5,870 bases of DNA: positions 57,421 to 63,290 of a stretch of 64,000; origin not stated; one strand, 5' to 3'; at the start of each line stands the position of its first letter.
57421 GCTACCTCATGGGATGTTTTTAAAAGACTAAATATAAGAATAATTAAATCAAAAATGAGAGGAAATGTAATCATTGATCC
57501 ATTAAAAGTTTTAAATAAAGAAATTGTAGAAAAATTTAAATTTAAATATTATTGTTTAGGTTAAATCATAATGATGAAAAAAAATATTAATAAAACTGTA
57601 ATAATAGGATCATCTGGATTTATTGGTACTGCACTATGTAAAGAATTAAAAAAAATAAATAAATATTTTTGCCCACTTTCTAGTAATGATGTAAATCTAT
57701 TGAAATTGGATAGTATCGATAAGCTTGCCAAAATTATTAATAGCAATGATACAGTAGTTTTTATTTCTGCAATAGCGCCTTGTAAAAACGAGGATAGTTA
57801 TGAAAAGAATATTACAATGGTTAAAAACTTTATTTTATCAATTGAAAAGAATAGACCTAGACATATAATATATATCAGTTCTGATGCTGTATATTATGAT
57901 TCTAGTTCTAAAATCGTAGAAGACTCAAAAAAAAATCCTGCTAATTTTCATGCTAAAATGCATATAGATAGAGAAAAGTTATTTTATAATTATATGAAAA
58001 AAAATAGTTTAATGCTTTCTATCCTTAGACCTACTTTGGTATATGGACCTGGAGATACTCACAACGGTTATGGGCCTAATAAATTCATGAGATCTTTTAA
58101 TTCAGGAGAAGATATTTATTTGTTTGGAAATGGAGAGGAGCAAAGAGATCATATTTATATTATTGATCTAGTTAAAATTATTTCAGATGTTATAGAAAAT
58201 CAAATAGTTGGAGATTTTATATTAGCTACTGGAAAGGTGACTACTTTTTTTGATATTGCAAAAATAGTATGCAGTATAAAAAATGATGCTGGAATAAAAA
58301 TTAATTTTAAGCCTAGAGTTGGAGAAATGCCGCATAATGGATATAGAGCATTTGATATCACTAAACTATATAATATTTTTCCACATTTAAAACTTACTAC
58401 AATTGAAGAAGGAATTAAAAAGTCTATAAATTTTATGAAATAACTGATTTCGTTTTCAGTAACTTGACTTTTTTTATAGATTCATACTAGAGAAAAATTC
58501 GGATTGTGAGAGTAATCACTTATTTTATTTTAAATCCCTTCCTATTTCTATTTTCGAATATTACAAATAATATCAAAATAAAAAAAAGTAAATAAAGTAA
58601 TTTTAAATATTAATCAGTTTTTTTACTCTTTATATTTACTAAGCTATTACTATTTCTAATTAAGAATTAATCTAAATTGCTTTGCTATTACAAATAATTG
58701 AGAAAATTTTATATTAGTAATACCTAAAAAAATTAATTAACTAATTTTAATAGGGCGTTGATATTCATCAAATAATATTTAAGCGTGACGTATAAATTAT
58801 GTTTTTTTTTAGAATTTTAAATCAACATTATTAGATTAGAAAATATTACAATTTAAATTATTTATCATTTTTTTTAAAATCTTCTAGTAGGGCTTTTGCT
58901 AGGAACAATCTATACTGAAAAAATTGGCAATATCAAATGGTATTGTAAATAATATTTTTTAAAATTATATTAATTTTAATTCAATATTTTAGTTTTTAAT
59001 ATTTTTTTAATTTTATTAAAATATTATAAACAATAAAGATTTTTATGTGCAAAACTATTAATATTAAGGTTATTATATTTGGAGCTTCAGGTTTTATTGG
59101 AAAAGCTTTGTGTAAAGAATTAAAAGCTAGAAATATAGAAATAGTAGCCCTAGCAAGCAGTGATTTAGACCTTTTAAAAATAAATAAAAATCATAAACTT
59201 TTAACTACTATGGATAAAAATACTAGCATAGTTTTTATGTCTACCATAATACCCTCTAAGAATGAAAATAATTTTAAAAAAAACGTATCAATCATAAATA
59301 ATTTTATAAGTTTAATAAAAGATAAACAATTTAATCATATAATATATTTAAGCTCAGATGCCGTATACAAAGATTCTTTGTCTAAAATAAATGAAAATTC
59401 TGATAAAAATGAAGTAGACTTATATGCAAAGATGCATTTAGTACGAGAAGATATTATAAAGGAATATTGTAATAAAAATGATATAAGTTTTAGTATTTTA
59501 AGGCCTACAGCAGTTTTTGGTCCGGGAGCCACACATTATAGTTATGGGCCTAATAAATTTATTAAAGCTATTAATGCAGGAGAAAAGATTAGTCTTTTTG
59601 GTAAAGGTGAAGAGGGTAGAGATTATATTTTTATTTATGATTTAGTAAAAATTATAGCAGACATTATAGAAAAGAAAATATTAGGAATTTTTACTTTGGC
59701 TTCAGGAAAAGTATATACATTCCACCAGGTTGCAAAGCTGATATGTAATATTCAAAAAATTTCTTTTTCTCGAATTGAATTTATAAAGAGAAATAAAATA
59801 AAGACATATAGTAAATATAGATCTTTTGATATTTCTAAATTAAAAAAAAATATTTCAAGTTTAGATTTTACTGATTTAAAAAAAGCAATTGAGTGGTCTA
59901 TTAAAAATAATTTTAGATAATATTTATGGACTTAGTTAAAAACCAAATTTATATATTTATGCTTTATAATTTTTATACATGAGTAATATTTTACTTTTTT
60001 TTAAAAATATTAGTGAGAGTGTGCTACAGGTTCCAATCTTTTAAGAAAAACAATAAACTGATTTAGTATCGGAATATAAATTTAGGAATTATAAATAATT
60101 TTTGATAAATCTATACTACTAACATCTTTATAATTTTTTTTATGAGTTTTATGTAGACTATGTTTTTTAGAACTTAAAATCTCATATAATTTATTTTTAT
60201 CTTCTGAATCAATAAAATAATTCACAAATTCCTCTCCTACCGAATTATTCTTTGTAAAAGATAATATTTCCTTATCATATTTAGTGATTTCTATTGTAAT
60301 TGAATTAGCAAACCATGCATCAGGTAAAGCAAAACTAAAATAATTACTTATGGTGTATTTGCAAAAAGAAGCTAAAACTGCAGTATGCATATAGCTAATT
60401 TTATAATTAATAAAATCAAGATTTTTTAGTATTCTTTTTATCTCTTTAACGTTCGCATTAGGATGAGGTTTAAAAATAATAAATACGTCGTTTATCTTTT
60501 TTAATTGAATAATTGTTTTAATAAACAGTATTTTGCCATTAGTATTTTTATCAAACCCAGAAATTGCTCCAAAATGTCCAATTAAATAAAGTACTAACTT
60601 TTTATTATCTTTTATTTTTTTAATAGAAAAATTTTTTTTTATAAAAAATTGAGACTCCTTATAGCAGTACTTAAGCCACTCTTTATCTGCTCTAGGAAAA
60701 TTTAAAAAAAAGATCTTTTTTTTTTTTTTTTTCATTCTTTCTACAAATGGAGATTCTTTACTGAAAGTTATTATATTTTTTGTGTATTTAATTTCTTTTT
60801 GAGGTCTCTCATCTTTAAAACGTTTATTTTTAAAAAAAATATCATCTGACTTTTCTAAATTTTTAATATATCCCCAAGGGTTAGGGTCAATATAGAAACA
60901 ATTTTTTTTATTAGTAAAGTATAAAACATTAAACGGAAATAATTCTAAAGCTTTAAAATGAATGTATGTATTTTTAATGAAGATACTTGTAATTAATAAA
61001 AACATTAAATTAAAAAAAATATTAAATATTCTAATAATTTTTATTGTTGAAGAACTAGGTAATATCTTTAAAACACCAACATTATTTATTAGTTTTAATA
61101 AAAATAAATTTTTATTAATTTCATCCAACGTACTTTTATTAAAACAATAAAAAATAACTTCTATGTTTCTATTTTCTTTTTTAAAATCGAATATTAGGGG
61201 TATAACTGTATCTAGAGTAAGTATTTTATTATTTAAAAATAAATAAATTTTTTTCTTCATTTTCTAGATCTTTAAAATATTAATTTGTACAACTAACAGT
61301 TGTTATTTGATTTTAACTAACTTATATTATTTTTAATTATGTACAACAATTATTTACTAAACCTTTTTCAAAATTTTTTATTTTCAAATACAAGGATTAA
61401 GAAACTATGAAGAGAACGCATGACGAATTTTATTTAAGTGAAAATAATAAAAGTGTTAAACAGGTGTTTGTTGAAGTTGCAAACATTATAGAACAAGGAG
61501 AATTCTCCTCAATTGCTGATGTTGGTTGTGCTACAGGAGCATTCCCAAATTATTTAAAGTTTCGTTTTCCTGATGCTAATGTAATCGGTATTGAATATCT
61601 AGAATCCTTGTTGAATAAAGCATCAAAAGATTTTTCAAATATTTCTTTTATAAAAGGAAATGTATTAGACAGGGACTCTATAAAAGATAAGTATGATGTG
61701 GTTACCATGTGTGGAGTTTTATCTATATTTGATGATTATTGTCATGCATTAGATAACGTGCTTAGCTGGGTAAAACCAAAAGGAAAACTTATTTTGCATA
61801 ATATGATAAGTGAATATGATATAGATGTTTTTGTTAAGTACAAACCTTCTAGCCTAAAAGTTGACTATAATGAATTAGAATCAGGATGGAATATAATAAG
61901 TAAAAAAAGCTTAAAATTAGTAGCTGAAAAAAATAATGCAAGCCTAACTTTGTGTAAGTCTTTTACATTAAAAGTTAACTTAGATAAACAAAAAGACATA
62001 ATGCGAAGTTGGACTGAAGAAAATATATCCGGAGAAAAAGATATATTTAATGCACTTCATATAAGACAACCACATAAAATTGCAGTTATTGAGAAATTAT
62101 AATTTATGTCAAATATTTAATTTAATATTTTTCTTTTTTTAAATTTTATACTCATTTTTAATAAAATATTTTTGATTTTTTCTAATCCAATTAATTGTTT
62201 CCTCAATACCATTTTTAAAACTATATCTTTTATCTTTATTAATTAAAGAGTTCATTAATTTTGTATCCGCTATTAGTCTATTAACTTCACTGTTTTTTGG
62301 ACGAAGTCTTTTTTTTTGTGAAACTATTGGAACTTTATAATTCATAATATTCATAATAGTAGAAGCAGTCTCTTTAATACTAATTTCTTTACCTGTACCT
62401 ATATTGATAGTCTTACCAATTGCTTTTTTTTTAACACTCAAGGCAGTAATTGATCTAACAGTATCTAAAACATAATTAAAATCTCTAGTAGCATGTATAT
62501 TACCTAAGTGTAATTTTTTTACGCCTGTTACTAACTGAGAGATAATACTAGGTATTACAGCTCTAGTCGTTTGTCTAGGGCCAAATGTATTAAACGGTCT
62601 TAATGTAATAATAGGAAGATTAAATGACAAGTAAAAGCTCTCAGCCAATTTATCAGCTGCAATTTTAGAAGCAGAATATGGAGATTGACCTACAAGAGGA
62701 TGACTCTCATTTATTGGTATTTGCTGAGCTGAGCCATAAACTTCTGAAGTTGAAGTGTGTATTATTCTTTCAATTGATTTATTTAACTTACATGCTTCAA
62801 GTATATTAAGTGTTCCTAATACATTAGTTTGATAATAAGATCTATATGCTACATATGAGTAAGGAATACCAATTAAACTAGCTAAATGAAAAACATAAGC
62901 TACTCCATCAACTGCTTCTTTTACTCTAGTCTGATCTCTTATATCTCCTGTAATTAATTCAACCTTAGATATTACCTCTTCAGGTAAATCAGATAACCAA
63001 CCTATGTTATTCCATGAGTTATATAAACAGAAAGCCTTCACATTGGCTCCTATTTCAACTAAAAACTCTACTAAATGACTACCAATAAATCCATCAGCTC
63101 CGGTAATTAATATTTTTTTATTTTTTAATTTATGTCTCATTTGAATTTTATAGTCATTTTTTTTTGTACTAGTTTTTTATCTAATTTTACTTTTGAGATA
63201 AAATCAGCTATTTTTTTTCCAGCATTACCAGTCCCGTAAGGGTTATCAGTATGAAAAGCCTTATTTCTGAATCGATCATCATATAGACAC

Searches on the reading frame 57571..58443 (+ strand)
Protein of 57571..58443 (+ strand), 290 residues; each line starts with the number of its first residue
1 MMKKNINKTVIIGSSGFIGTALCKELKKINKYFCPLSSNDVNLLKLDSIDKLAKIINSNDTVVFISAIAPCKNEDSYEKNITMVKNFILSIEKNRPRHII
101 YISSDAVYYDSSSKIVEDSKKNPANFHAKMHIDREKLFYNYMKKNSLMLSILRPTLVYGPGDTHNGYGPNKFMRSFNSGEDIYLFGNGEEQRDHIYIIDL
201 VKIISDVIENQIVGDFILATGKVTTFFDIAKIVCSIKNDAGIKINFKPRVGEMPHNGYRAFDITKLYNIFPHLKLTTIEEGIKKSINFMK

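Call 56: search_protein_families(library=pfam, proteins=[window:57571-58443:+], max_evalue=0.00001)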
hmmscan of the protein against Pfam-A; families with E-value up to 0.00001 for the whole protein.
window:57571-58443:+ (290 aa): 4 families
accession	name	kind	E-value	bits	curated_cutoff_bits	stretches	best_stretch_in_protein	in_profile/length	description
PF01370.27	Epimerase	-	9.3e-25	87.9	20.9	1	10-210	2-227/240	NAD dependent epimerase/dehydratase family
PF16363.11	GDP_Man_Dehyd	-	5.5e-10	39.7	27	1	94-233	119-262/332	GDP-mannose 4,6 dehydratase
PF04321.23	RmlD_sub_bind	-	3.2e-09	36.7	27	1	8-232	2-226/287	RmlD substrate binding domain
PF01073.25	3Beta_HSD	-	3.7e-09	36.5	22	1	10-198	1-219/280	3-beta hydroxysteroid dehydrogenase/isomerase family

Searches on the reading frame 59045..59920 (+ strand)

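Call 56: search_protein_families(library=pfam, proteins=[window:59045-59920:+], max_evalue=0.00001)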
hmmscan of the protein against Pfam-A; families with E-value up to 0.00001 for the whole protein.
window:59045-59920:+ (291 aa): 6 families
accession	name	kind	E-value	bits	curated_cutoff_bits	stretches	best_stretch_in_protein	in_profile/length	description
PF01370.27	Epimerase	-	1.5e-28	100.3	20.9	1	9-210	1-227/240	NAD dependent epimerase/dehydratase family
PF04321.23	RmlD_sub_bind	-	1.9e-11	44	27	1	8-254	2-248/287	RmlD substrate binding domain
PF16363.11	GDP_Man_Dehyd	-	5.5e-11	42.9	27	1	97-290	122-325/332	GDP-mannose 4,6 dehydratase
PF01073.25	3Beta_HSD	-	8.4e-08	32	22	1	11-189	2-210/280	3-beta hydroxysteroid dehydrogenase/isomerase family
PF13460.12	NAD_binding_10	-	2.3e-07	31.3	27.2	1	13-165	1-154/184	NAD(P)H-binding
PF07993.18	NAD_binding_4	-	6e-07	29.3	20.1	0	51-187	121-241/258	Male sterility protein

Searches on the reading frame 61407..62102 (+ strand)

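Call 56: search_protein_families(library=pfam, proteins=[window:61407-62102:+], max_evalue=0.00001)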
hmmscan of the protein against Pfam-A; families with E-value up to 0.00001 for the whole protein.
window:61407-62102:+ (231 aa): 7 families
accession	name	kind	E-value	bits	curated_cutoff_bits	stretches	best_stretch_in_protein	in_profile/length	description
PF13649.12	Methyltransf_25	-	8.4e-12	46.1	27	1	36-126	1-97/97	Methyltransferase domain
PF08242.18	Methyltransf_12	-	1.1e-11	45.8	30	1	38-128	2-98/98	Methyltransferase domain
PF13847.12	Methyltransf_31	-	2.4e-11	43.9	27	1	36-140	7-119/145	Methyltransferase domain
PF13489.12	Methyltransf_23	-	5.7e-11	42.9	27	1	32-177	22-158/164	Methyltransferase domain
PF08241.18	Methyltransf_11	-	2.5e-10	41.3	21.2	1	38-130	2-95/95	Methyltransferase domain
PF00891.24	Methyltransf_2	-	2.8e-06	27.3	22.3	1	26-140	56-174/210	O-methyltransferase domain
PF01728.25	FtsJ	-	4.6e-06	27.1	24.1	1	26-101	17-97/181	FtsJ-like methyltransferase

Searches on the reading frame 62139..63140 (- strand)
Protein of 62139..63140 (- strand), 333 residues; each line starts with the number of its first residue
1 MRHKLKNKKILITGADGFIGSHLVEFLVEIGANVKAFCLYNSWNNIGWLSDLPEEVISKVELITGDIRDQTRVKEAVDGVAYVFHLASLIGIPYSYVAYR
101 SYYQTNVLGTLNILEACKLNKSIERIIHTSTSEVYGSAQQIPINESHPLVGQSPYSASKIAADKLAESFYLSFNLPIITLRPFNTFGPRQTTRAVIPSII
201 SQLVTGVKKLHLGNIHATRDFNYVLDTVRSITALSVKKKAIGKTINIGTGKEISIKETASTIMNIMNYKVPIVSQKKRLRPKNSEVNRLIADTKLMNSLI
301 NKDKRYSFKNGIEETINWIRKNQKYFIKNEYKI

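Call 56: search_protein_families(library=pfam, proteins=[window:62139-63140:-], max_evalue=0.00001)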
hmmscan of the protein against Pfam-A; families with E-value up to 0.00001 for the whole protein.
window:62139-63140:- (333 aa): 9 families
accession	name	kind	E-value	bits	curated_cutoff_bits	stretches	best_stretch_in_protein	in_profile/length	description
PF16363.11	GDP_Man_Dehyd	-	1.1e-64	219.5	27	1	11-315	1-332/332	GDP-mannose 4,6 dehydratase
PF01370.27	Epimerase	-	4.6e-50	170.7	20.9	1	10-248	1-240/240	NAD dependent epimerase/dehydratase family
PF01073.25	3Beta_HSD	-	1.5e-25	90.2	22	1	11-225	1-219/280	3-beta hydroxysteroid dehydrogenase/isomerase family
PF07993.18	NAD_binding_4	-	4.1e-16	59.3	20.1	1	12-220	1-243/258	Male sterility protein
PF02719.21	Polysacc_synt_2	-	6.4e-15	55.5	20.2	1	10-270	1-251/293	Polysaccharide biosynthesis protein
PF00106.31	adh_short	-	1.5e-08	34.8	26.6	1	8-169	1-163/195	short chain dehydrogenase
PF13460.12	NAD_binding_10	-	5.5e-08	33.3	27.2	1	14-168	1-133/184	NAD(P)H-binding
PF04321.23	RmlD_sub_bind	-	1.3e-07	31.5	27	1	9-164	2-134/287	RmlD substrate binding domain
PF05368.20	NmrA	-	2.4e-07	31.1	27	1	7-131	2-107/298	NmrA-like family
